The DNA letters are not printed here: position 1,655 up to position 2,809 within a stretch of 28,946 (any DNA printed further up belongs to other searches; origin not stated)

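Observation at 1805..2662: Orphan LpxC with intact catalytic centre but remodelled substrate region in an apparently CPR-like genome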

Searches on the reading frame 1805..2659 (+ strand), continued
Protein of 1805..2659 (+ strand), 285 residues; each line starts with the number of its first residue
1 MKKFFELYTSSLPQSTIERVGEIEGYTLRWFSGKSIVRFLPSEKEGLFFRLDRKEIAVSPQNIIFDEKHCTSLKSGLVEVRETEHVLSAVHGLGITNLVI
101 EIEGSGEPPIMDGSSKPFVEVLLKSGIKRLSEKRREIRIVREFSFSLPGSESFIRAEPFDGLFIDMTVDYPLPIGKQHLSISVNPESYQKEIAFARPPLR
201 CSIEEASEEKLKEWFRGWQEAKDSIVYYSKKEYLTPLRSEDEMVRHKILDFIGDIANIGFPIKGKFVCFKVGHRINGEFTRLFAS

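Call 77: search_protein_families(library=pfam, proteins=[L099:5163-6017:+, L096:1036-1638:+, L097:2135-2905:+, L095:2993-3685:-, L100:3234-3941:+, L100:5699-6871:+, L099:6864-7547:+, L097:2922-3668:+, L095:859-2070:+], max_evalue=0.01)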
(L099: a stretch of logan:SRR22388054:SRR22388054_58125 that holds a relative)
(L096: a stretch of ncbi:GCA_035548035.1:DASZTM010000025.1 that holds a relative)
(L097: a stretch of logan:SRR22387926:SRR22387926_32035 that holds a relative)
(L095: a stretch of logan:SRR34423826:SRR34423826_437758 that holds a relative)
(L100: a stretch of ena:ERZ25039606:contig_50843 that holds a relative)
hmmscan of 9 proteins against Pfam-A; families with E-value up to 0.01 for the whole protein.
L099:5163-6017:+ (285 aa): 1 family
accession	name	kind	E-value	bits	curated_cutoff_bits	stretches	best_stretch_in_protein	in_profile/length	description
PF03781.23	FGE-sulfatase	-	1.2e-18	68.1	23.3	1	49-273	5-254/255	Sulfatase-modifying factor enzyme 1-like domain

L096:1036-1638:+ (201 aa): 1 family
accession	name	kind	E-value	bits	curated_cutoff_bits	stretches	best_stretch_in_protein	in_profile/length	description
PF03781.23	FGE-sulfatase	-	4.5e-26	92.5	23.3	1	23-198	32-255/255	Sulfatase-modifying factor enzyme 1-like domain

L097:2135-2905:+ (257 aa): 1 family
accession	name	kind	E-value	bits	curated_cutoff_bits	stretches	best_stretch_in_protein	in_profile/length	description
PF03781.23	FGE-sulfatase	-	8e-26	91.7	23.3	1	37-253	5-254/255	Sulfatase-modifying factor enzyme 1-like domain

L095:2993-3685:- (230 aa): 1 family
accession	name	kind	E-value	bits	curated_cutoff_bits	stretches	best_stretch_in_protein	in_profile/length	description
PF03781.23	FGE-sulfatase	-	5.4e-28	98.8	23.3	1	9-227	4-254/255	Sulfatase-modifying factor enzyme 1-like domain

L100:3234-3941:+ (236 aa): 0 families

L100:5699-6871:+ (391 aa): 7 families
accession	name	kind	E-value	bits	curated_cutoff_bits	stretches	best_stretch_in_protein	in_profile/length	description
PF24684.1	Vgb_lyase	-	7.2e-108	360.2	50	2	92-324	16-250/290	Virginiamycin B lyase family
PF08450.18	SGL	-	4.1e-13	49.9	26.3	0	239-306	170-234/246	SMP-30/Gluconolactonase/LRE-like region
PF07494.17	Reg_prop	-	4.9e-10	38.8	20.4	0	43-57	8-21/24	Two component regulator propeller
PF22701.2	Mala_s_1-like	-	1.2e-09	38.7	27.5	0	130-187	88-145/195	Mal s 1 allergenic protein-like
PF23500.1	DUF7133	-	1.2e-05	25.3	27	0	42-66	330-354/385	Domain of unknown function (DUF7133)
PF01436.27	NHL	-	2e-05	24.8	20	0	92-108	5-21/28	NHL repeat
PF13449.12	Phytase-like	-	0.00066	20.1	27.6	0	93-132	72-112/284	Esterase-like activity of phytase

L099:6864-7547:+ (228 aa): 1 family
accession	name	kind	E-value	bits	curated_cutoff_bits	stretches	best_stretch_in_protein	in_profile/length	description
PF01408.29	GFO_IDH_MocA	-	3.2e-08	34.7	24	1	10-120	4-98/120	Oxidoreductase family, NAD-binding Rossmann fold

L097:2922-3668:+ (249 aa): 2 families
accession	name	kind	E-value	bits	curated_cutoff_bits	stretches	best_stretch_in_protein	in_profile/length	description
PF02557.22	VanY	-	8.2e-06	26.1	25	1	85-163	4-81/132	D-alanyl-D-alanine carboxypeptidase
PF01427.22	Peptidase_M15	-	6e-05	23.3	27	1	61-231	20-188/199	D-ala-D-ala dipeptidase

L095:859-2070:+ (404 aa): 1 family
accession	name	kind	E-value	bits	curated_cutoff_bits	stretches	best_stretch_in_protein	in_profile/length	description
PF09992.14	NAGPA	-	2.5e-08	34.7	25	1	291-370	78-147/169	Phosphodiester glycosidase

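Call 88: search_protein_families(library=padloc, proteins=[window:1805-2659:+], max_evalue=0.01)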
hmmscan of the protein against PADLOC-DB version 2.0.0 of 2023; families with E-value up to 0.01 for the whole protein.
window:1805-2659:+ (285 aa): 0 families

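Call 89: search_protein_families(library=phrogs, proteins=[window:1805-2659:+], max_evalue=0.01)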
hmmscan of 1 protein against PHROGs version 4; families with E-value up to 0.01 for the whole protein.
window:1805-2659:+ (285 aa): 0 families

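Call 94: predict_structure(alignment_id=A7)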
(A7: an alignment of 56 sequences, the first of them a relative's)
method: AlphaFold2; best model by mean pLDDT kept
length: 302 residues; sequences in the alignment: 56
mean_pLDDT: 93.9   pTM: 0.91
mean pLDDT of the five models: 93.9, 93.8, 93.8, 93.4, 92.2
residues with pLDDT >= 90: 273; 70-90: 15; 50-70: 2; < 50: 12
segments of 3 or more residues with pLDDT < 50: 290-301
pLDDT, mean of each block of 10 residues (from residue 1): 98 97 98 98 96 95 97 98 98 98 98 98 97 98 98 95 83 97 97 94 94 95 95 98 98 98 98 98 80 40 50
secondary structure, 60 per line:
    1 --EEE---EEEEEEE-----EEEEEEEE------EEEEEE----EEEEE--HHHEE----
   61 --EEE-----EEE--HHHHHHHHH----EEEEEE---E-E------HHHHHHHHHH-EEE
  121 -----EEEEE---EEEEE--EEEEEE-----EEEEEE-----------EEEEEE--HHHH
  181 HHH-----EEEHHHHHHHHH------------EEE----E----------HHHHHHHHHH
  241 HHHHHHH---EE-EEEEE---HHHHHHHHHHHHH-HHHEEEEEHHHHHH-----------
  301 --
elements in order: E3-5 E9-15 E21-28 E35-40 E45-49 E63-65 E71-73 H76-84 E89-94 H107-116 E118-120 E126-130 E134-138 E141-146 E152-157 E169-174 H177-183 E189-191 H192-200 E213-215 H231-247 E254-258 H262-274 E279-283 H284-289
